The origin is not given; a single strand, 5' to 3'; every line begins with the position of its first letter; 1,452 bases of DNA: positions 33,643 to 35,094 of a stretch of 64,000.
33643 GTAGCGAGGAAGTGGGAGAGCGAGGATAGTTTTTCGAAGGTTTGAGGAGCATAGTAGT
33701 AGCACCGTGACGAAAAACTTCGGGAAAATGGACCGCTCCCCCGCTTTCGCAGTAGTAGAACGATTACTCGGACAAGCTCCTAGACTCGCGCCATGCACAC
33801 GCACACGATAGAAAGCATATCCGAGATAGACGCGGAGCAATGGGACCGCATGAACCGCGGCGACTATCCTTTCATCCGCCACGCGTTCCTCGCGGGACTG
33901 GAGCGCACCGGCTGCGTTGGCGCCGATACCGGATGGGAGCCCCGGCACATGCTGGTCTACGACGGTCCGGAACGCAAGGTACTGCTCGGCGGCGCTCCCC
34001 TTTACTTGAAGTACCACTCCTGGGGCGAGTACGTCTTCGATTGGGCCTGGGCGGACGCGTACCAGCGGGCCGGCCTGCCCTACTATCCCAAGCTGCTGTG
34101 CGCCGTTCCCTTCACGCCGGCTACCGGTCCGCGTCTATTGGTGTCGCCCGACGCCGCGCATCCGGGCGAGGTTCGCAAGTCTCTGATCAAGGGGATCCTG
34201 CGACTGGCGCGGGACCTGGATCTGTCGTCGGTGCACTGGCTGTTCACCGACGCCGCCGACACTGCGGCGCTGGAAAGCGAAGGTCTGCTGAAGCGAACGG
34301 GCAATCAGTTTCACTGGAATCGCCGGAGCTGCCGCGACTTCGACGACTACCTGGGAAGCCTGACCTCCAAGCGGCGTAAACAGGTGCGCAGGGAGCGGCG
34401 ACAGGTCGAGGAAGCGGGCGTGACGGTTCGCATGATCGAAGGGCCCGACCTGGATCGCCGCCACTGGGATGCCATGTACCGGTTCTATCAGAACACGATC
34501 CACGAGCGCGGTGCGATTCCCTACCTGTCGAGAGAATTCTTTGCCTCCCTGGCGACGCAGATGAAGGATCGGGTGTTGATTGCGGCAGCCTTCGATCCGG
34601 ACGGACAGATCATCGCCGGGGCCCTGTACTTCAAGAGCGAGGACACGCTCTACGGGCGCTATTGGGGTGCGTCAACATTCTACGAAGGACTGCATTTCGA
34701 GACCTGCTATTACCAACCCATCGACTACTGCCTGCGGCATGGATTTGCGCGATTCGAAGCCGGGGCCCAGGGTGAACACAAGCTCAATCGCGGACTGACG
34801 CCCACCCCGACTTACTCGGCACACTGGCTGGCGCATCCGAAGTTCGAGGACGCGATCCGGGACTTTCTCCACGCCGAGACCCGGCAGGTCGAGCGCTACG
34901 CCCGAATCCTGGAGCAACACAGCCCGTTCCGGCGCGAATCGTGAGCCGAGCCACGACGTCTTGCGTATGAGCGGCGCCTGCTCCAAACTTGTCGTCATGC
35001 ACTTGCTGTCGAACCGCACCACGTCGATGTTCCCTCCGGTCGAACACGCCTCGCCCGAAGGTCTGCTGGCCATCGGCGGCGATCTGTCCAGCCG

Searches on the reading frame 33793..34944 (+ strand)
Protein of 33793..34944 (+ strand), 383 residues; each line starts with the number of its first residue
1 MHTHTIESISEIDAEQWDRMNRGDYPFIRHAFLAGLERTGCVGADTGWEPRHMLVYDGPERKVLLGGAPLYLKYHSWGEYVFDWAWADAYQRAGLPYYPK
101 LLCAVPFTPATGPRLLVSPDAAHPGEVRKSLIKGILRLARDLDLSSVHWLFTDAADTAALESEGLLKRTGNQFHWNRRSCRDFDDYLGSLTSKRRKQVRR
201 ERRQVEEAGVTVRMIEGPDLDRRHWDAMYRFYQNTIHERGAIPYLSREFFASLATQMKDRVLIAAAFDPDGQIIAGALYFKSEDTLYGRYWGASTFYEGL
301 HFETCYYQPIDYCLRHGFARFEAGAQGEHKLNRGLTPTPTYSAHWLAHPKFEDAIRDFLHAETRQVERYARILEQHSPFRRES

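Call 45: find_encoding_contigs(protein=window:33793-34944:+, flank=10000, max_places=3)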
Protein window:33793-34944:+ (383 aa): 11 contigs read that carry it; 3 places shown.
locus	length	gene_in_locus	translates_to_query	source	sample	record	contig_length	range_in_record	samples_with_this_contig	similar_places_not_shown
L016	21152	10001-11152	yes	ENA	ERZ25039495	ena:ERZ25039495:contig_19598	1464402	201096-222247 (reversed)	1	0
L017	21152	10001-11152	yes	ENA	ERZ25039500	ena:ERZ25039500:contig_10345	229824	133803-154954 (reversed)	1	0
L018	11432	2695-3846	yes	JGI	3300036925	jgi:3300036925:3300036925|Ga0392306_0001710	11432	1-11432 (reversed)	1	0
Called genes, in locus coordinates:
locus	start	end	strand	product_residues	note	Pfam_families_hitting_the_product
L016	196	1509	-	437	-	PF11871:DUF3391, PF01966:HD, PF13487:HD_5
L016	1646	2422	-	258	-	PF01553:Acyltransferase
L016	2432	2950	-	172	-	-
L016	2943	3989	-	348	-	PF00501:AMP-binding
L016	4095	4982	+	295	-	PF02749:QRPTase_N, PF01729:QRPTase_C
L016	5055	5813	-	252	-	PF02578:Cu-oxidase_4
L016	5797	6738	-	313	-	PF01479:S4 (weak), PF00849:PseudoU_synth_2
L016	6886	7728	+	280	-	PF13512:TPR_18, PF13174:TPR_6 (faint), PF13525:YfiO, PF13432:TPR_16 (faint)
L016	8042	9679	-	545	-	PF00795:CN_hydrolase, PF02540:NAD_synthase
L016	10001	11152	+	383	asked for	PF04339:FemAB_like, PF13480:Acetyltransf_6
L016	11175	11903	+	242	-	PF03588:Leu_Phe_trans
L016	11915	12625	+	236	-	PF04376:ATE_N, PF04377:ATE_C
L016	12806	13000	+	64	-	PF01176:eIF-1a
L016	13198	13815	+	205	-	PF01726:LexA_DNA_bind, PF00717:Peptidase_S24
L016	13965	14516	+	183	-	PF01923:Cob_adeno_trans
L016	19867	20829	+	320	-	PF07963:N_methyl, PF16074:PilW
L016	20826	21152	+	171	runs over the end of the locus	PF14341:PilX_N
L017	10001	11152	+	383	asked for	PF04339:FemAB_like, PF13480:Acetyltransf_6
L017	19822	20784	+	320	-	PF07963:N_methyl, PF16074:PilW (weak)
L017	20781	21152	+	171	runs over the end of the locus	PF14341:PilX_N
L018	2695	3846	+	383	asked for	PF04339:FemAB_like, PF13480:Acetyltransf_6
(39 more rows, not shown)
